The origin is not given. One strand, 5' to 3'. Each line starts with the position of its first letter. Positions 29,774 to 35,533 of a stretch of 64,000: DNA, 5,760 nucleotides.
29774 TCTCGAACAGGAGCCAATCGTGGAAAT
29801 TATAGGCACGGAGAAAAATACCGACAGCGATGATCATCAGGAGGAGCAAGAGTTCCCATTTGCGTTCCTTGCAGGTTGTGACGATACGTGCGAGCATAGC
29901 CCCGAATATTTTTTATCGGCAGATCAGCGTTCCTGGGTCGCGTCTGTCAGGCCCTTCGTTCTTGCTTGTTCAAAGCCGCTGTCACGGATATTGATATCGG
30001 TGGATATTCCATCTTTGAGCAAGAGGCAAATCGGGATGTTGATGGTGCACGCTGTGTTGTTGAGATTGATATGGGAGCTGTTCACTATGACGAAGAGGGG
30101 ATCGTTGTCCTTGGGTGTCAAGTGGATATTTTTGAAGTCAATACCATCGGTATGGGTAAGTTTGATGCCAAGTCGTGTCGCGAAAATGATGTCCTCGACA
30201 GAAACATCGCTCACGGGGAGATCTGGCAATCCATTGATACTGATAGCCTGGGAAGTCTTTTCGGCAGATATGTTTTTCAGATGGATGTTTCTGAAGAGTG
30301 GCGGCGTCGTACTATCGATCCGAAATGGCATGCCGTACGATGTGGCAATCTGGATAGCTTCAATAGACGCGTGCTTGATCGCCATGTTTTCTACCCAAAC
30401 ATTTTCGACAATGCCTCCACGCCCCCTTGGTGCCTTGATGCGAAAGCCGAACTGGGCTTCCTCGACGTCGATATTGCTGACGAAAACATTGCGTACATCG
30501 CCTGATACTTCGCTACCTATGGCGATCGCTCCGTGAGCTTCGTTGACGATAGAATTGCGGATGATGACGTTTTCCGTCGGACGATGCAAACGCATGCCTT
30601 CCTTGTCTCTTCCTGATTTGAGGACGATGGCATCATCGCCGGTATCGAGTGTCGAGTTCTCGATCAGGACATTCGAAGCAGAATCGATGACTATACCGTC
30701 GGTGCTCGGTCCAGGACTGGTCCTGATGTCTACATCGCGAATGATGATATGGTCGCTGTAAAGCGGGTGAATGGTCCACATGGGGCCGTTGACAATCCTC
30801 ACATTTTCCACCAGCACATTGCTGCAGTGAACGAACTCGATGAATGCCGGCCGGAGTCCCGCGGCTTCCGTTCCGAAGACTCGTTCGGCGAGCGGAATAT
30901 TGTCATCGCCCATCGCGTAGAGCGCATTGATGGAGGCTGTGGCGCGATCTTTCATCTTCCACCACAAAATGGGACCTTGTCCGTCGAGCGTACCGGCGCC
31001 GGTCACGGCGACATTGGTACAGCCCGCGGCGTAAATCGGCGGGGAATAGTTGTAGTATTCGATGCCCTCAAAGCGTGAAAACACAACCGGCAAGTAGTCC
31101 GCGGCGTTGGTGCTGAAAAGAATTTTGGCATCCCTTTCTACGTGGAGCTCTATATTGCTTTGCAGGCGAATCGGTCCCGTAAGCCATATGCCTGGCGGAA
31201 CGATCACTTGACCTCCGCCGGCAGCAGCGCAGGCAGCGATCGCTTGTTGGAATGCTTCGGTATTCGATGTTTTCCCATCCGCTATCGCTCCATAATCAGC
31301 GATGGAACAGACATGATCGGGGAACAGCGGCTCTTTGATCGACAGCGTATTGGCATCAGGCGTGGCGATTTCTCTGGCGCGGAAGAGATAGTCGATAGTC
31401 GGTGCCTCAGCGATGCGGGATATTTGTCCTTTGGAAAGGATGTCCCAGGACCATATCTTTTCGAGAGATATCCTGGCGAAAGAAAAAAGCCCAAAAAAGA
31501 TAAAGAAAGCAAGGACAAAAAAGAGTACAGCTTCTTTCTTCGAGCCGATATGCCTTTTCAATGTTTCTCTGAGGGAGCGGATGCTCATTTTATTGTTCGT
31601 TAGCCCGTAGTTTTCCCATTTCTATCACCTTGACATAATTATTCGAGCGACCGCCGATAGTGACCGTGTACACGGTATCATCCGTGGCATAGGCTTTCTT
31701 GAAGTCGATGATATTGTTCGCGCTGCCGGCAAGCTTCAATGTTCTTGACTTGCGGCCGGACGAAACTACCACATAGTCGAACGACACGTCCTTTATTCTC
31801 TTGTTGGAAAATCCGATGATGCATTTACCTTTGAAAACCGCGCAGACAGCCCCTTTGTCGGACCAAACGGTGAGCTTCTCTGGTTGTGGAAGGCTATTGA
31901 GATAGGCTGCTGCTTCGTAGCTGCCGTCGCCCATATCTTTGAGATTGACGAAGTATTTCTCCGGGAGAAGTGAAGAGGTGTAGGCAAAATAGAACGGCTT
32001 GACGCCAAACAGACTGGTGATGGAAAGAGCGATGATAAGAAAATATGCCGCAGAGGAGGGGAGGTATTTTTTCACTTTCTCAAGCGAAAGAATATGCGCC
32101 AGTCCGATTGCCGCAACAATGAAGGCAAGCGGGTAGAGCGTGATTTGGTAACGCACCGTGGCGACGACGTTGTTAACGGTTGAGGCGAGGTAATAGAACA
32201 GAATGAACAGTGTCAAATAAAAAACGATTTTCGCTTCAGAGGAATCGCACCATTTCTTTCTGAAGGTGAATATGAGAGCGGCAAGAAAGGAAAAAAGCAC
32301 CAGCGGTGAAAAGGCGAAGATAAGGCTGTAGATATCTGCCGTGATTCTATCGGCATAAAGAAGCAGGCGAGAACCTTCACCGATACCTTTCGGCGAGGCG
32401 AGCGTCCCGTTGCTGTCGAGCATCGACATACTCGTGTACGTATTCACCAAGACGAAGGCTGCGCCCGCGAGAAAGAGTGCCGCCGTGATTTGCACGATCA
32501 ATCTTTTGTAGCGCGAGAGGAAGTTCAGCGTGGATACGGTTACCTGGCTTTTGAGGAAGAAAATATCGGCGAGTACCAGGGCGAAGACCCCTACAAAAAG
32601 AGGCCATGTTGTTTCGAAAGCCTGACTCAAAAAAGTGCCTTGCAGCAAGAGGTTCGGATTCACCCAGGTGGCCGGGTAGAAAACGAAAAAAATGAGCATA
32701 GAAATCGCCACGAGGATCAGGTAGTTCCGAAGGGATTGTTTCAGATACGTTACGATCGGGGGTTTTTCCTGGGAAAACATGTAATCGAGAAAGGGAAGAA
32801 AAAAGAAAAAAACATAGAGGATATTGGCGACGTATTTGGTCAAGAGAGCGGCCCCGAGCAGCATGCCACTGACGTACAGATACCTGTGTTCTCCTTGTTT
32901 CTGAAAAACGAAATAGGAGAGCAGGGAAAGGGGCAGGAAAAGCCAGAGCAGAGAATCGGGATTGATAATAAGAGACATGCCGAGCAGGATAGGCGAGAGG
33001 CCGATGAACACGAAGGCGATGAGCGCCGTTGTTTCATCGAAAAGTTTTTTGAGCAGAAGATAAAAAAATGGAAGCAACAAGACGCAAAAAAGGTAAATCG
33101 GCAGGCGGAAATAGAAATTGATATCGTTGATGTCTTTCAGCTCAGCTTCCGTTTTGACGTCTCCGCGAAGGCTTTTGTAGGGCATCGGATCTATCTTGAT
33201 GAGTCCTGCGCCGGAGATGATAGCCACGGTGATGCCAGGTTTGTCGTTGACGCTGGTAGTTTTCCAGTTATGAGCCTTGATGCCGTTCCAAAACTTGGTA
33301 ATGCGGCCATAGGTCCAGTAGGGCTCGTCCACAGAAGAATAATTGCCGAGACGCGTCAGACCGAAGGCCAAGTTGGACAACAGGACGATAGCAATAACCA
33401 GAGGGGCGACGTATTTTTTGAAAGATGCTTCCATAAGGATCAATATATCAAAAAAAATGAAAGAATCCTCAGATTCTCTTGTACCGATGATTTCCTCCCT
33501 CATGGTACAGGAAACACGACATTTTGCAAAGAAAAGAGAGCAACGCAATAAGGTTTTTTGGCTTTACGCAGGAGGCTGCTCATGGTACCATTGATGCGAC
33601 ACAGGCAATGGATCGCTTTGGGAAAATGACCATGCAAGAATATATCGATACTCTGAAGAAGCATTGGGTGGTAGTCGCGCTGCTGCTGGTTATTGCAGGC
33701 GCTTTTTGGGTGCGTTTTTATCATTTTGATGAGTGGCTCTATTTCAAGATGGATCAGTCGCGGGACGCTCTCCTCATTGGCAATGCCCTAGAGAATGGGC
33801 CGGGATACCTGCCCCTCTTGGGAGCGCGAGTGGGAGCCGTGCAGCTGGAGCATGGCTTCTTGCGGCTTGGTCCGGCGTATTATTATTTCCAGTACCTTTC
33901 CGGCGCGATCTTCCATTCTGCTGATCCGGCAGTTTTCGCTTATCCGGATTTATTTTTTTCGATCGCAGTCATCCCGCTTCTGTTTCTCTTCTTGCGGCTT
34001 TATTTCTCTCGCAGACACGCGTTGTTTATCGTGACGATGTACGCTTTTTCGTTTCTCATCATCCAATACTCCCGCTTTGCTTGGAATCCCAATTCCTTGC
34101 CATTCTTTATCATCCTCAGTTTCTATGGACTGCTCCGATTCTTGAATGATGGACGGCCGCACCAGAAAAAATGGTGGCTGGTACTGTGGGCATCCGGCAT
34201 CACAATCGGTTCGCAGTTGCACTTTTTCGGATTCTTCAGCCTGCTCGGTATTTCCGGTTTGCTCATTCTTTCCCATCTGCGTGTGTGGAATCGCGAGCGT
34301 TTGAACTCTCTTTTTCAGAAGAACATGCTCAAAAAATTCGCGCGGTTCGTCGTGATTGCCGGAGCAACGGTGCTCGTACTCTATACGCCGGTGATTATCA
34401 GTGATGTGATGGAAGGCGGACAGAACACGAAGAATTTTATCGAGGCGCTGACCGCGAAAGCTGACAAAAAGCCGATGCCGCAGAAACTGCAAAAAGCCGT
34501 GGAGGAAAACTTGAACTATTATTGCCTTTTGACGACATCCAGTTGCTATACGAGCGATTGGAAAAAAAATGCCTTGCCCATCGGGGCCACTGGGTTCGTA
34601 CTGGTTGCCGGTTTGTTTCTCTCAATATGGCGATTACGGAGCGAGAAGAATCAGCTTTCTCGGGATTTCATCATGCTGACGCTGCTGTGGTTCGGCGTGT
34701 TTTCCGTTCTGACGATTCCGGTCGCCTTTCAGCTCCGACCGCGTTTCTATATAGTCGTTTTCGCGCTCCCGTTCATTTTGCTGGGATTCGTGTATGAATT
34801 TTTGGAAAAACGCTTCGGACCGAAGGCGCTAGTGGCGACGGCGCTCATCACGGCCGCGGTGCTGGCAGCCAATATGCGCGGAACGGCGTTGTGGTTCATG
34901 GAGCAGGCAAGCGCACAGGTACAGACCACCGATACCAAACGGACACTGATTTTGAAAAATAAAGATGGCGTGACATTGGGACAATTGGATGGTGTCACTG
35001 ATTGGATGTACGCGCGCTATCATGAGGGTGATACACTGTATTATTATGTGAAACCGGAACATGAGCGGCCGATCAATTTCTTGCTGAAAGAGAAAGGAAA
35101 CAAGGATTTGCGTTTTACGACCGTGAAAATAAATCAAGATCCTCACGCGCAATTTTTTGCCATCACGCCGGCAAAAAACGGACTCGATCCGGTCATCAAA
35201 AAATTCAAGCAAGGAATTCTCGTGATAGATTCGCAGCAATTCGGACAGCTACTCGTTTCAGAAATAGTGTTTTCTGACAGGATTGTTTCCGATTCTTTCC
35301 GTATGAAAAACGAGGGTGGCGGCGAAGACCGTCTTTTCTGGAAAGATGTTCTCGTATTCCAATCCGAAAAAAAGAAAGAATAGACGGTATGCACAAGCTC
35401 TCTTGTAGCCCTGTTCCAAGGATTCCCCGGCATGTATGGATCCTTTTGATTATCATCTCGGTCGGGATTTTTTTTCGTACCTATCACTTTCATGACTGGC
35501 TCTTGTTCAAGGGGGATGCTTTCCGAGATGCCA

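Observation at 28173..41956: Expanded family of six paralogous GT-C membrane glycosyltransferases: five in tight tandem and one inverted, beside a further GT39-like enzyme and a GH28 hydrolase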

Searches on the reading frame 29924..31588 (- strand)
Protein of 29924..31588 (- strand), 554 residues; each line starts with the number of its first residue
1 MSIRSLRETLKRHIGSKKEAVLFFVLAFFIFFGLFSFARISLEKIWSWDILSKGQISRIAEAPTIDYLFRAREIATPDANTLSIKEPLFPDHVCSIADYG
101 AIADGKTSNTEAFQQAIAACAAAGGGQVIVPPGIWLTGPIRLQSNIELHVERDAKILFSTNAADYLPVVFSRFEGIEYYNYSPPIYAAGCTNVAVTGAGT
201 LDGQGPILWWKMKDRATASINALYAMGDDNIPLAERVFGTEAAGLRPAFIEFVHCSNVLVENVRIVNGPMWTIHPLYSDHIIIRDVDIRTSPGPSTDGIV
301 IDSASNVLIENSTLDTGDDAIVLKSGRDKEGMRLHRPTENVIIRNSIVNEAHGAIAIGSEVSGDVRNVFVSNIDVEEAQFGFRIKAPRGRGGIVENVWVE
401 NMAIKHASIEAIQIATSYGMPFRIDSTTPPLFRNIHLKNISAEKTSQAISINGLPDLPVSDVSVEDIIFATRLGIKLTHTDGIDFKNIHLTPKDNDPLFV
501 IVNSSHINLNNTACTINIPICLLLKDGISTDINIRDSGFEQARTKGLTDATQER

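Call 5: search_protein_families(library=pfam, proteins=[window:29924-31588:-], max_evalue=0.01)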
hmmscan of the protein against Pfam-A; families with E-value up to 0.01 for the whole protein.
window:29924-31588:- (554 aa): 4 families
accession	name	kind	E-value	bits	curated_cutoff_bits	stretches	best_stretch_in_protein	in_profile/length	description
PF00295.23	Glyco_hydro_28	-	6.1e-31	108.1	22.9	1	246-467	90-304/324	Glycosyl hydrolases family 28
PF12708.12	Pect-lyase_RHGA_epim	-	9.4e-11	42.3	27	1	95-148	3-58/213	Rhamnogalacturonase A/epimerase, pectate lyase-like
PF13229.12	Beta_helix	-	5.2e-07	29.9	25.9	1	250-371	26-130/158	Right handed beta helix region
PF05048.19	NosD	-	1.7e-05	24.8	23.6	1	248-402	39-173/212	Periplasmic copper-binding protein (NosD)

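Call 6: search_protein_families(library=ncbifam, proteins=[window:29924-31588:-], max_evalue=0.01)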
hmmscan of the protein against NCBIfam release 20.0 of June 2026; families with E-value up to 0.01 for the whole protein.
window:29924-31588:- (554 aa): 6 families
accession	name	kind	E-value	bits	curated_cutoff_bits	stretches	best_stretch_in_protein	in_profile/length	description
NF049892.1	AlphdgalacturondseBT4155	equivalog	3.3e-98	329.3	800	1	82-469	39-431/454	alpha-d-galacturonidase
NF051860.1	PolglcturonPglAAgro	equivalog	8.3e-50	169.9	600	2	245-467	225-462/502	polygalacturonase PglA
NF049899.1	RhamgalacuronBT4153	equivalog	1.5e-44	152.4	650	1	95-489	48-429/432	rhamnogalacturonidase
NF051861.1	PolglcturonPglBAgro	equivalog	1.9e-42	145.5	600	1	104-405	6-281/437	polygalacturonase PglB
NF049898.1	RhamgalacuronBT4146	equivalog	1e-37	130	500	2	96-348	1-227/445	rhamnogalacturonidase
TIGR04247.1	NosD_copper_fam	subfamily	0.0009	17.9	300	0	276-373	199-286/377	nitrous oxide reductase family maturation protein NosD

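Call 53: search_solved_structures(query=window:29924-31588:-, max_evalue=1e-10, show_alignments=1)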
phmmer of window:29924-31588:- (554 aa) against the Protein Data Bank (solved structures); distinct sequences matched with E-value up to 1e-10: 7.
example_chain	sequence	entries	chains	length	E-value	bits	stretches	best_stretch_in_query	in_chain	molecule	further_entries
3jur_A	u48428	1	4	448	1.4e-93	317.7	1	83-475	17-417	Exo-poly-alpha-D-galacturonosidase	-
5olp_A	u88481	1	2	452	1.2e-84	288.1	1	84-494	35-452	Pectate lyase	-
2uve_A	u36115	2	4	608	1.5e-23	86.6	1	90-445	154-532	EXOPOLYGALACTURONASE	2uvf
1bhe_A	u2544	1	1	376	7.4e-16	61.1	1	103-455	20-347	POLYGALACTURONASE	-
7b7a_A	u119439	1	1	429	1.4e-14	56.9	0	237-469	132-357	Pectin lyase-like superfamily protein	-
8ikx_A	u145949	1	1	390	1.5e-14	56.9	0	237-468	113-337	Pectin lyase-like superfamily protein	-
7b8b_A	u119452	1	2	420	4.7e-14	55.2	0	246-456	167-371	Polygalacturonase ADPG2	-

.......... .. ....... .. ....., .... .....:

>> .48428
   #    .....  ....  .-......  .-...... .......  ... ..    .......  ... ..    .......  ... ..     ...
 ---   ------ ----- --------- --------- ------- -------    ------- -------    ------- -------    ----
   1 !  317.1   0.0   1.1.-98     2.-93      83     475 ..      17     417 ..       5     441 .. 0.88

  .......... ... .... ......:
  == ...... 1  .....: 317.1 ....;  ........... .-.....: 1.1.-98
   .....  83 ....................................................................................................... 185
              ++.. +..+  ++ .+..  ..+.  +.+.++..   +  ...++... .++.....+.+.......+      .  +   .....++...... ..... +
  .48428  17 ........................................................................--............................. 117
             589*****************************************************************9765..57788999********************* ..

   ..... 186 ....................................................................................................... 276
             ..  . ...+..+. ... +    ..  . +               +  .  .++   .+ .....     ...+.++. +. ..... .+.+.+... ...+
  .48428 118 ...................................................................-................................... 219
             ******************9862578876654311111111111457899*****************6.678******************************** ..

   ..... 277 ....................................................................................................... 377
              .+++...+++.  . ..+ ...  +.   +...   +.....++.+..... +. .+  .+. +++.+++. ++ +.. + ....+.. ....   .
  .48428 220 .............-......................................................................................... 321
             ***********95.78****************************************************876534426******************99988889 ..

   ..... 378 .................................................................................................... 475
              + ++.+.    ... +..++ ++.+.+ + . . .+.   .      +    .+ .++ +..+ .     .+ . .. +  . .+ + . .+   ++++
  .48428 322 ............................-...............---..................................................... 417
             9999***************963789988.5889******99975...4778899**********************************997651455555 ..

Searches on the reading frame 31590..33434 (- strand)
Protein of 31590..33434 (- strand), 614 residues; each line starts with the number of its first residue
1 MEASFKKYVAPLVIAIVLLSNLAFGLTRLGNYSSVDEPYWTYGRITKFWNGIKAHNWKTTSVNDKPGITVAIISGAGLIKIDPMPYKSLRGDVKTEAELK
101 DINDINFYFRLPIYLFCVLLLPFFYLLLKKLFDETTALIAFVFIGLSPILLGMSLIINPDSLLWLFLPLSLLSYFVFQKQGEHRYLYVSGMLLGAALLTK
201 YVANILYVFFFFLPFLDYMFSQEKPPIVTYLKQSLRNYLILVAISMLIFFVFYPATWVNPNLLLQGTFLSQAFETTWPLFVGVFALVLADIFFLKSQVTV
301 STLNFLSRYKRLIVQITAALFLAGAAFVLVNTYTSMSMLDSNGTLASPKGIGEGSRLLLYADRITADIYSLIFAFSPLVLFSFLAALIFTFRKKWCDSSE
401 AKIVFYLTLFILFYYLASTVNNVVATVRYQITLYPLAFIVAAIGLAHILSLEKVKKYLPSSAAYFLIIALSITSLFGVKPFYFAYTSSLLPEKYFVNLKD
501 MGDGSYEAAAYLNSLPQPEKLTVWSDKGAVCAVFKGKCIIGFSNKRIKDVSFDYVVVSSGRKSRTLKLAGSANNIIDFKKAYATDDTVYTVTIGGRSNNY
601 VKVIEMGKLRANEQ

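Call 5: search_protein_families(library=pfam, proteins=[window:31590-33434:-], max_evalue=0.01)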
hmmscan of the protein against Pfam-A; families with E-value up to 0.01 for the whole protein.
window:31590-33434:- (614 aa): 2 families
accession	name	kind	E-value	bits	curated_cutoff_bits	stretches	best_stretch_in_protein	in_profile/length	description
PF13231.12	PMT_2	-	1e-11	45.7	26.1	1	108-222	23-132/160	Dolichyl-phosphate-mannose-protein mannosyltransferase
PF02366.24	PMT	-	7e-10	39.3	22.7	1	104-253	80-238/245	Dolichyl-phosphate-mannose-protein mannosyltransferase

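Call 6: search_protein_families(library=ncbifam, proteins=[window:31590-33434:-], max_evalue=0.01)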
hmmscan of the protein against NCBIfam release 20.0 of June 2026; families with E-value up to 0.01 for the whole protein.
window:31590-33434:- (614 aa): 1 family
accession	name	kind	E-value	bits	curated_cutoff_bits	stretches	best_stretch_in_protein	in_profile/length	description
TIGR03663.1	TIGR03663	subfamily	5.4e-06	25.7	126.25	1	106-414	70-366/435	flippase activity-associated protein Agl23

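Call 90: search_solved_structures(query=window:31590-33434:-, max_evalue=1)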
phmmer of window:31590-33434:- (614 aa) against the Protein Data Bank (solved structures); distinct sequences matched with E-value up to 1: 4.
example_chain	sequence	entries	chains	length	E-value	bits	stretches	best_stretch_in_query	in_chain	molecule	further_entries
8xpv_A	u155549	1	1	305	0.89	11.6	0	159-209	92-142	Ephrin type-A receptor 2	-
5i9u_A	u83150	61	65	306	0.9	11.6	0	159-209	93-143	Ephrin type-A receptor 2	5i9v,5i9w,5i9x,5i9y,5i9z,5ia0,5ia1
4p2k_A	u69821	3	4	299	0.9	11.6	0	159-209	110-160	Ephrin type-A receptor 2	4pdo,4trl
5ek7_A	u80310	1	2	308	0.94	11.6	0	159-209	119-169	Ephrin type-A receptor 2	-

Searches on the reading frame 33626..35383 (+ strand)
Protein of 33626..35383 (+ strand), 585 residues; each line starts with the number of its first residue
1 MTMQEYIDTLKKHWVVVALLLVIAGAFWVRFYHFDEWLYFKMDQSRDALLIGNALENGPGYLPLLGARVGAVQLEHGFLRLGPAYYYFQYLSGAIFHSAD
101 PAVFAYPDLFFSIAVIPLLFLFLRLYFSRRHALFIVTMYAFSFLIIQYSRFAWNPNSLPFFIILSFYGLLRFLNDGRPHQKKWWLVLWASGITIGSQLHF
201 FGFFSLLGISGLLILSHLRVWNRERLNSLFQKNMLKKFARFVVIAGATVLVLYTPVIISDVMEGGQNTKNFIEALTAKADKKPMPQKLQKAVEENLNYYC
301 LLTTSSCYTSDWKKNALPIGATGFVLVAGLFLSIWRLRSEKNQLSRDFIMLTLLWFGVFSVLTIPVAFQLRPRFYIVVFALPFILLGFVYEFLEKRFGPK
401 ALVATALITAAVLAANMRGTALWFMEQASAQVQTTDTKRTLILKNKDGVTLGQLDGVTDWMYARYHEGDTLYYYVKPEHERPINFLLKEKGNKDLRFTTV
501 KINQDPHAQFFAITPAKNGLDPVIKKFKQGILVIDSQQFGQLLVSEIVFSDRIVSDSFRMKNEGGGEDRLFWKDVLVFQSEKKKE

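Call 5: search_protein_families(library=pfam, proteins=[window:33626-35383:+], max_evalue=0.01)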
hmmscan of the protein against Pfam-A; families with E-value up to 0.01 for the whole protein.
window:33626-35383:+ (585 aa): 2 families
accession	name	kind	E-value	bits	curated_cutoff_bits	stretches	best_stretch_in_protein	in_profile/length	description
PF02366.24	PMT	-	6.6e-09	36.1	22.7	1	106-223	87-206/245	Dolichyl-phosphate-mannose-protein mannosyltransferase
PF13231.12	PMT_2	-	1.7e-06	28.8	26.1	1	83-227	4-143/160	Dolichyl-phosphate-mannose-protein mannosyltransferase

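Call 6: search_protein_families(library=ncbifam, proteins=[window:33626-35383:+], max_evalue=0.01)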
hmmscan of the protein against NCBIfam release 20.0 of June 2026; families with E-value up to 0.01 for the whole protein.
window:33626-35383:+ (585 aa): 1 family
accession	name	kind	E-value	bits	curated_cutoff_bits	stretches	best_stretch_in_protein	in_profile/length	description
TIGR03663.1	TIGR03663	subfamily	2.6e-06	26.7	126.25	1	82-409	52-359/435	flippase activity-associated protein Agl23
